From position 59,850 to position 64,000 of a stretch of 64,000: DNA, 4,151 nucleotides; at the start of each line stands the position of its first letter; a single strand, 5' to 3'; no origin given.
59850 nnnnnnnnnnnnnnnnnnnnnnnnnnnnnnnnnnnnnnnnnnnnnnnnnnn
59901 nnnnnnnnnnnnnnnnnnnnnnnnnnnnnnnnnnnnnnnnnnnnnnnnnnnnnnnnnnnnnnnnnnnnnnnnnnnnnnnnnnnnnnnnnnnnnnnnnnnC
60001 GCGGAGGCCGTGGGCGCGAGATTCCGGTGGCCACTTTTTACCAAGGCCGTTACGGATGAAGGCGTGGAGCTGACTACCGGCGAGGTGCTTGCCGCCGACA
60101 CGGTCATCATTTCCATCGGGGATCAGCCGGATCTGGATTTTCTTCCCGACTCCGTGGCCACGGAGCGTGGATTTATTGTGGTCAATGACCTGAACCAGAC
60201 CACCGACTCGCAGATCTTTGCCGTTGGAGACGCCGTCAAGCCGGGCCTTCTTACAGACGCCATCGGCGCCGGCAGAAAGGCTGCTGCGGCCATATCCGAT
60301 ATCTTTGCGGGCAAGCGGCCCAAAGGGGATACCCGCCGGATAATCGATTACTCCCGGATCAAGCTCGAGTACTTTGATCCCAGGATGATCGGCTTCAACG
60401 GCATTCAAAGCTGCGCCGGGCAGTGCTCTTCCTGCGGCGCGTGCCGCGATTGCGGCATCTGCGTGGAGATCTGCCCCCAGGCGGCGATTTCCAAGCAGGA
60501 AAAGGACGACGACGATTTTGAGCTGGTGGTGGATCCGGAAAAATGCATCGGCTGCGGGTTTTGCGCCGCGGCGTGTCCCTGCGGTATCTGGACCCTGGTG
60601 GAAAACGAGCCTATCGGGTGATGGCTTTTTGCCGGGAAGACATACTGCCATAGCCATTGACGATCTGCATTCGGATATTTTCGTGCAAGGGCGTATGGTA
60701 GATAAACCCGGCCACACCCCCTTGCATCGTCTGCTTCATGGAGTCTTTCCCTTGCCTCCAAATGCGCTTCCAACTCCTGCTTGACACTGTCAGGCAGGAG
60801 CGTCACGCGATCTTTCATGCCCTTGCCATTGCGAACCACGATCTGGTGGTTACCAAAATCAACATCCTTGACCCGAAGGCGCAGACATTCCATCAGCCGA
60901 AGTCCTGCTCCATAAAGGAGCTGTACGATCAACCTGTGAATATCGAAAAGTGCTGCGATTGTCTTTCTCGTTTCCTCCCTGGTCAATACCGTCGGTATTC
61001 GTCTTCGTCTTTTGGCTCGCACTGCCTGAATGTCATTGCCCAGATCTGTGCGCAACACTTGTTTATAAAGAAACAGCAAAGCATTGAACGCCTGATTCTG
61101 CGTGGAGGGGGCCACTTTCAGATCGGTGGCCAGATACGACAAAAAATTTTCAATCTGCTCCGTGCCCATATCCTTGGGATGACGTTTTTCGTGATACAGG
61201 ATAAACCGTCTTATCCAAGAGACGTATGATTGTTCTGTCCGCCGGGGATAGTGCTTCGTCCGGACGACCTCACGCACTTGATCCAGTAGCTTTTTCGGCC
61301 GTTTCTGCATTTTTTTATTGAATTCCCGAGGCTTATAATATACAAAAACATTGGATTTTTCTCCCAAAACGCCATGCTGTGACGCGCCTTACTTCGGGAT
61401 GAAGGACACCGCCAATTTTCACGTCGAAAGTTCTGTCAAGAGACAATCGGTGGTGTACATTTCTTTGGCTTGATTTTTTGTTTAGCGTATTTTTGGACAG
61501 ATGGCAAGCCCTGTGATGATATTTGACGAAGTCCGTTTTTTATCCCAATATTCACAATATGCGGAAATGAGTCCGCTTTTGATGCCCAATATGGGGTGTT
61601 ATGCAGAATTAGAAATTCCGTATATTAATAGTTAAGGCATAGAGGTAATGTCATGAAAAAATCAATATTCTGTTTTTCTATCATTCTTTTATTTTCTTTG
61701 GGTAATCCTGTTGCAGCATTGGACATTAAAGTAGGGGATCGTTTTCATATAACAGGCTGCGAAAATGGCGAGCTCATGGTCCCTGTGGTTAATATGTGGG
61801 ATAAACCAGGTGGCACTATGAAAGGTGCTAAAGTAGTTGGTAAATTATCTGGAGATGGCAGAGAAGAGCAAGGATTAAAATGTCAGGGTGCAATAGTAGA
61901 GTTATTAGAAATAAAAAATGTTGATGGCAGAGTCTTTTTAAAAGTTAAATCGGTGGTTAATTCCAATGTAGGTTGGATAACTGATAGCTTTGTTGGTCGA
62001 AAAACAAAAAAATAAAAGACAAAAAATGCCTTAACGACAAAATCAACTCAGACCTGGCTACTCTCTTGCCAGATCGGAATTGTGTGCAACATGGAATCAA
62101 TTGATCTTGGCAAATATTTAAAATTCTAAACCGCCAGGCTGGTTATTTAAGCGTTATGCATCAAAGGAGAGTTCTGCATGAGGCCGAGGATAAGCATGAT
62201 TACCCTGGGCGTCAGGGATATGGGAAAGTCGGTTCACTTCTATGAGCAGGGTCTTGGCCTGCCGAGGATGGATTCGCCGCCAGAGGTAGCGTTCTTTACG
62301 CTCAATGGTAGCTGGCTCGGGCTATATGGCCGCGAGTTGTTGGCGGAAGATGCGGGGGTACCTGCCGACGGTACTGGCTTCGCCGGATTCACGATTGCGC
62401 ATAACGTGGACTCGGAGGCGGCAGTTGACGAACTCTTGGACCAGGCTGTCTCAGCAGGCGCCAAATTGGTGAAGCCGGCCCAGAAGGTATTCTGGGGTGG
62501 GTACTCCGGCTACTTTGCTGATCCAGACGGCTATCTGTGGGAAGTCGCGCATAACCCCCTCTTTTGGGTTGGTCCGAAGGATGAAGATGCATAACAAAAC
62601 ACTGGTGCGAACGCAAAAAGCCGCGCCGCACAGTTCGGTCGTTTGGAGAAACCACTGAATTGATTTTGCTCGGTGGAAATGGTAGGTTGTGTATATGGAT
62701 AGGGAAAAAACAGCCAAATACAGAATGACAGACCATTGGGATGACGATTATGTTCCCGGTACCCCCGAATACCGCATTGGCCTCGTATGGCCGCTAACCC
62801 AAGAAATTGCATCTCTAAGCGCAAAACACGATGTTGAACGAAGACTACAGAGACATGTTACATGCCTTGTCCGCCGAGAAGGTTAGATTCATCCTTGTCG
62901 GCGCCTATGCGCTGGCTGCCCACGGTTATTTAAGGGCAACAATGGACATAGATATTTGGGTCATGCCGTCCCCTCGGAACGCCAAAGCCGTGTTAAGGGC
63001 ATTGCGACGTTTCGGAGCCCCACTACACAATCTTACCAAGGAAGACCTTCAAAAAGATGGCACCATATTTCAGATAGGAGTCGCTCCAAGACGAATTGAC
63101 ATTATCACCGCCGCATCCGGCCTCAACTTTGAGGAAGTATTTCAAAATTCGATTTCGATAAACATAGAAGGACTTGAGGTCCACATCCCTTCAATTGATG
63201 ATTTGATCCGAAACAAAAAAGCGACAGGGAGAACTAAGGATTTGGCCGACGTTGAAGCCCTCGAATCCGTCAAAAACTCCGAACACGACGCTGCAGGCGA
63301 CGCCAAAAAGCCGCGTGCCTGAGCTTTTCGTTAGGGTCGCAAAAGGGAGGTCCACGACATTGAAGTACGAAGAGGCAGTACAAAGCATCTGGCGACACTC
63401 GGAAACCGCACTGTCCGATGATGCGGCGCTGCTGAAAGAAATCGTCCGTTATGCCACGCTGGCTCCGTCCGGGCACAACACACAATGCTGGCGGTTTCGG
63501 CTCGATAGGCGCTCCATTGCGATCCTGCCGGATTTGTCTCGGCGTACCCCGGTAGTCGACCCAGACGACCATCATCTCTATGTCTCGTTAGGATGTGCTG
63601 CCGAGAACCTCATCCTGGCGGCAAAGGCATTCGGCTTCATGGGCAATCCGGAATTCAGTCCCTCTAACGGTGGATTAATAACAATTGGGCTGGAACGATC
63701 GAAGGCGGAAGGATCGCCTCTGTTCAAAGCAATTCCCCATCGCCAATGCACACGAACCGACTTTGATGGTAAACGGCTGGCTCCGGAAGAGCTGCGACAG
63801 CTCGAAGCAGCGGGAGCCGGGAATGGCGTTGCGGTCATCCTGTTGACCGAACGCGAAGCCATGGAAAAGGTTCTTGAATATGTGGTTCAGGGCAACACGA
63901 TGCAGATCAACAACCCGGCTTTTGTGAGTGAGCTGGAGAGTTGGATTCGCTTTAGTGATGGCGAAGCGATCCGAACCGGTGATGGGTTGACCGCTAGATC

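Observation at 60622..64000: Chromosomal integron with at least four cassettes abutting the glutamate synthase operon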

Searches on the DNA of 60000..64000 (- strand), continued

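Call 46: search_with_rna_model(model_id=R2, sources=[L001, L014, L006, L007, L008, L012], filters=off, max_evalue=10, make_alignment=true)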
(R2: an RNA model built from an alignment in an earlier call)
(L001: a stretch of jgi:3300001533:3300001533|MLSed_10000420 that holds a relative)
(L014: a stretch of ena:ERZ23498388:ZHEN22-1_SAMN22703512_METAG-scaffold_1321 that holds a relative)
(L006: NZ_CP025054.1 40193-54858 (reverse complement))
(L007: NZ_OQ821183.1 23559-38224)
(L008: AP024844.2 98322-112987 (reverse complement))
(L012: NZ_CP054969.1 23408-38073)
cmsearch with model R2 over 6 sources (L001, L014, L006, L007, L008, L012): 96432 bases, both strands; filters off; matches with E-value up to 10: 21.
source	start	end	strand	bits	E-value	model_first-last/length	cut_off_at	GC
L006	359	430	-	71.9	1.1e-15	1-84/84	no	0.62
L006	6187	6258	-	70.4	2.8e-15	1-84/84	no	0.65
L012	6056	6127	-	69.4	5e-15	1-84/84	no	0.64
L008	5382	5441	-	69.3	5.2e-15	1-84/84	no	0.58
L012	3927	3986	-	63.2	1.8e-13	1-84/84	no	0.53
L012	4891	4972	-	61.3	5.7e-13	1-84/84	no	0.51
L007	6259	6344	-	55.5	1.6e-11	1-84/84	no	0.49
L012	5453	5566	-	55.2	2e-11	1-84/84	no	0.58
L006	5314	5377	-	53.5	5.3e-11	1-84/84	no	0.64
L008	6238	6344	-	41.2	7e-08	1-84/84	no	0.53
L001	17523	17640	+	32.4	1.2e-05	1-84/84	no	0.45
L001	14505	14635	+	29.8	5.3e-05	1-84/84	no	0.5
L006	6187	6258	+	14.6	0.38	1-84/84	no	0.65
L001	9759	9814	+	13.6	0.68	1-84/84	no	0.54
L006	359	430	+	12.8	1.1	1-84/84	no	0.62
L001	12688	12741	+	12.3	1.5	5-80/84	no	0.52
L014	7270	7330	-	12.2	1.6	1-84/84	no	0.52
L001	9198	9329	+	10.8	3.4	1-84/84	no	0.41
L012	6056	6127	+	10.4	4.3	1-84/84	no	0.64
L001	10448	10506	+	9.1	9.5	1-84/84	no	0.61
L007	1461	1483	+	9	10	1-84/84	no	0.35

Alignment A6: 21 matches aligned to the model, 192 columns, each read 5' to 3' on its own strand. Consensus structure (alignment columns), stored with it:
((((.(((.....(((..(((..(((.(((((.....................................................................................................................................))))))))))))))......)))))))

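Call 47: search_with_rna_model(model_id=R2, sources=[L001, L014], filters=off, max_evalue=4, make_alignment=true)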
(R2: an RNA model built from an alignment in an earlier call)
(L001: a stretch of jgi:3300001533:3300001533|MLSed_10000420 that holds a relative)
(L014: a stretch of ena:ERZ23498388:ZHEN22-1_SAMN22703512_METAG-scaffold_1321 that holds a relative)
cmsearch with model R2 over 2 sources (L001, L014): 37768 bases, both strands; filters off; matches with E-value up to 4: 7.
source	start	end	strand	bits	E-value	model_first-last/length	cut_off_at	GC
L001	17523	17640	+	32.4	4.7e-06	1-84/84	no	0.45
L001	14505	14635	+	29.8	2.1e-05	1-84/84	no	0.5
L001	9759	9814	+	13.6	0.27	1-84/84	no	0.54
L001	12688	12741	+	12.3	0.58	5-80/84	no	0.52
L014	7270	7330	-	12.2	0.62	1-84/84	no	0.52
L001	9198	9329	+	10.8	1.3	1-84/84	no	0.41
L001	10448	10506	+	9.1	3.7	1-84/84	no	0.61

Alignment A7: 7 matches aligned to the model, 192 columns, each read 5' to 3' on its own strand. Consensus structure (alignment columns), stored with it:
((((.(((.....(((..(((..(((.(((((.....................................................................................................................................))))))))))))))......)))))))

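Call 48: build_rna_model(alignment_id=A7)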
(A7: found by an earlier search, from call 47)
Model R3 built from alignment A7 (7 sequences, 192 columns); structure: stored with the alignment.
model positions 60; base pairs 19; branch points 0; effective number of sequences 7; information 0.811 bits per position. Calibrated on 0.2 Mb of random sequence (short: E-values are rough).
structure used (alignment columns):
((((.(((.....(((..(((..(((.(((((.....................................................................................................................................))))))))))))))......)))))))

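Call 50: search_with_rna_model(model_id=R3, sources=[L001, L014, L006, L007, L008, L012], filters=off, max_evalue=10)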
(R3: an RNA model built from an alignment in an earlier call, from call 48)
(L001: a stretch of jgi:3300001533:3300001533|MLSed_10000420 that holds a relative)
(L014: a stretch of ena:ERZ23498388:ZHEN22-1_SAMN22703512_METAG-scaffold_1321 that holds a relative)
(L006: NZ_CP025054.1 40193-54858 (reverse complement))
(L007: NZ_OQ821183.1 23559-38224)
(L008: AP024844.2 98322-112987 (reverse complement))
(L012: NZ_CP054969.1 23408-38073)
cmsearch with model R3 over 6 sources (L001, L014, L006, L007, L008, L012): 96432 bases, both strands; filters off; matches with E-value up to 10: 45.
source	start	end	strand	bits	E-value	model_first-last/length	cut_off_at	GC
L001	10448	10506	+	58.5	1.5e-13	1-60/60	no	0.61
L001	17523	17640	+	55.9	7.9e-13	1-60/60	no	0.45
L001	9759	9814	+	51.6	1.3e-11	1-60/60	no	0.54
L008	5382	5441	-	50.4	2.8e-11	1-60/60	no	0.58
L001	14505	14635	+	41.6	7.4e-09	1-60/60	no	0.5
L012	3927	3986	-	40.5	1.5e-08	1-60/60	no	0.53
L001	9198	9329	+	40.3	1.7e-08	1-60/60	no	0.41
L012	6056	6127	-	37.5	1e-07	1-60/60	no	0.64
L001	12684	12745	+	37.3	1.2e-07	1-60/60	no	0.52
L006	5314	5377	-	33.1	1.8e-06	1-60/60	no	0.64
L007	6259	6343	-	32.9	1.9e-06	1-60/60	no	0.48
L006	359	430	-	29.4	1.9e-05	1-60/60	no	0.62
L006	6188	6258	-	29.1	2.3e-05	1-60/60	no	0.65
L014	7270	7330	-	25.6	0.00021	1-60/60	no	0.52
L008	6238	6343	-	25.6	0.00022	1-60/60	no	0.54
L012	5454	5566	-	25.3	0.00026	1-60/60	no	0.58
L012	4891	4972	-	22.7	0.0014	1-60/60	no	0.51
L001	16395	16475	+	19.8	0.0091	1-60/60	no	0.6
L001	17113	17172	+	18.3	0.024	4-57/60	no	0.58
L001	18269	18332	+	16.3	0.085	1-60/60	no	0.61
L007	11583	11608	-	15.4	0.15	1-60/60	no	0.31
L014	1873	1928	-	13.3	0.58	1-60/60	no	0.57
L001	12687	12745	-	13.1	0.63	1-60/60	no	0.51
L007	25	43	+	12.9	0.75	1-60/60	no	0.37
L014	15146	15162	-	12.4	1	1-60/60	no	0.53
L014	3503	3575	-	11.9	1.4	1-60/60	no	0.41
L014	12090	12119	-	11.7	1.6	1-60/60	no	0.53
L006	6956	6991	+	10.5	3.4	1-60/60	no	0.5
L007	6956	6991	+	10.5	3.4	1-60/60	no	0.5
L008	6956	6991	+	10.5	3.4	1-60/60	no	0.5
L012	6956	6991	+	10.5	3.4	1-60/60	no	0.5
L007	7048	7212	-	9.4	7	1-60/60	no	0.58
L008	7048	7212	-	9.4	7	1-60/60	no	0.58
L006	10017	10129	+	9.3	7.2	1-60/60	no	0.53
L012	567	607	+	9.3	7.4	1-60/60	no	0.54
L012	8993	9033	-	9.3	7.4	1-60/60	no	0.54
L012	9964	10004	-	9.3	7.4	1-60/60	no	0.54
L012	11824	11864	-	9.3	7.4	1-60/60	no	0.54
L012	12242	12282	-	9.3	7.4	1-60/60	no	0.54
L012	13847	13887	+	9.3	7.4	1-60/60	no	0.54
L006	7048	7212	-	9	8.9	1-60/60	no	0.59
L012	7048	7212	-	9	8.9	1-60/60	no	0.59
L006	8699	8739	+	9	9.2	1-60/60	no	0.71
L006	2552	2584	-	8.9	9.3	14-46/60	no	0.73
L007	5365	5397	-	8.9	9.3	14-46/60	no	0.73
